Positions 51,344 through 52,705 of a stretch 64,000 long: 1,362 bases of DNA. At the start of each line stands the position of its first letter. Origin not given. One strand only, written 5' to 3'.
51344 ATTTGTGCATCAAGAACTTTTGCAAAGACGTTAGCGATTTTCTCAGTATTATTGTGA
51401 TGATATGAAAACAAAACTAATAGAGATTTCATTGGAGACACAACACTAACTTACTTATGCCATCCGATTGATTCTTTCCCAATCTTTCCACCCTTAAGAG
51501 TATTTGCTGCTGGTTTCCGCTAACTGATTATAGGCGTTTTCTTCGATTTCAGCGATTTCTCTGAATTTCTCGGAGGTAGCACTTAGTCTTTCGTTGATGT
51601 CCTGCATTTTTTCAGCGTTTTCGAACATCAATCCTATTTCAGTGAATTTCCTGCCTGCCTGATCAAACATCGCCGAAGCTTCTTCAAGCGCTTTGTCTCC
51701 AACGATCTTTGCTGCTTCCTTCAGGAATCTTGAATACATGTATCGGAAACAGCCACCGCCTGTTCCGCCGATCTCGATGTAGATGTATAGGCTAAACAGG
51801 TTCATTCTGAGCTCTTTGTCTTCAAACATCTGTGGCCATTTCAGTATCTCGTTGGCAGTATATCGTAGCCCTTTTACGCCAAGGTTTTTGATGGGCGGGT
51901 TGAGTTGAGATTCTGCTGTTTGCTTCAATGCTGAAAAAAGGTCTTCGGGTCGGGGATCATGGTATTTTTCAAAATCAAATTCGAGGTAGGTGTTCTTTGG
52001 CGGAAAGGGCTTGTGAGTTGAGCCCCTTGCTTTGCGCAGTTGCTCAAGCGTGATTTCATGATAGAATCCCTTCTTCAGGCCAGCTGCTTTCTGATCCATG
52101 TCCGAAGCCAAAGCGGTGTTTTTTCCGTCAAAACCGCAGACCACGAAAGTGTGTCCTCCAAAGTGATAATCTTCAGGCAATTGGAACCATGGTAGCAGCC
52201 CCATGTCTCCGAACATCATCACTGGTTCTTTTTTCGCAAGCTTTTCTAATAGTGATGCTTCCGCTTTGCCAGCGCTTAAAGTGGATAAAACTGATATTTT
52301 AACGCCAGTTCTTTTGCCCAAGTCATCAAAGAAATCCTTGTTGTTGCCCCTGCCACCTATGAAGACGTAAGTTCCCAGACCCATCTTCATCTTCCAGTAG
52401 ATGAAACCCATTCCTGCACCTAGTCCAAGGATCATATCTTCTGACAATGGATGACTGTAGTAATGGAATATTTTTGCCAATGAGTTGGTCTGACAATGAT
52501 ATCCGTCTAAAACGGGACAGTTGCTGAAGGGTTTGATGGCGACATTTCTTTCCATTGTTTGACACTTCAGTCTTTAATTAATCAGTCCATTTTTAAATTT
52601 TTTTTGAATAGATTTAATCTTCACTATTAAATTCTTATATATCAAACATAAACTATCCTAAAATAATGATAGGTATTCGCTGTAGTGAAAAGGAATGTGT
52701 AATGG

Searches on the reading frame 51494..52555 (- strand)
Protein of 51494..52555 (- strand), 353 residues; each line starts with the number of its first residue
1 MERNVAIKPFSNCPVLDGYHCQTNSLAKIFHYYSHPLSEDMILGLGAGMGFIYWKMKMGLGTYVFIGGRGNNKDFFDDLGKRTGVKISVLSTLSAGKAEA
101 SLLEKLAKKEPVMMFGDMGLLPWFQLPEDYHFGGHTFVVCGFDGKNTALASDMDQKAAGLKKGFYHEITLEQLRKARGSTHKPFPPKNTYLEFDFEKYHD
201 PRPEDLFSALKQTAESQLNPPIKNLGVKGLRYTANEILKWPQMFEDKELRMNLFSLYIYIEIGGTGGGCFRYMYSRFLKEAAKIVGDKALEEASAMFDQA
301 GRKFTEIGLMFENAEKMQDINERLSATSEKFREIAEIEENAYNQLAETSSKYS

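Call 8: search_protein_families(library=pfam, proteins=[window:51494-52555:-], max_evalue=0.01)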
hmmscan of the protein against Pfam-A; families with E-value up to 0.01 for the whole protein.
window:51494-52555:- (353 aa): 2 families
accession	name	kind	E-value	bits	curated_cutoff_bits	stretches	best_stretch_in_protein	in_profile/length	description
PF16169.10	DUF4872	-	1.8e-40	138.9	28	1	172-345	2-173/173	Domain of unknown function (DUF4872)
PF14399.12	BtrH_N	-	3.7e-26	92.4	29.7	1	20-152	1-133/134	Butirosin biosynthesis protein H, N-terminal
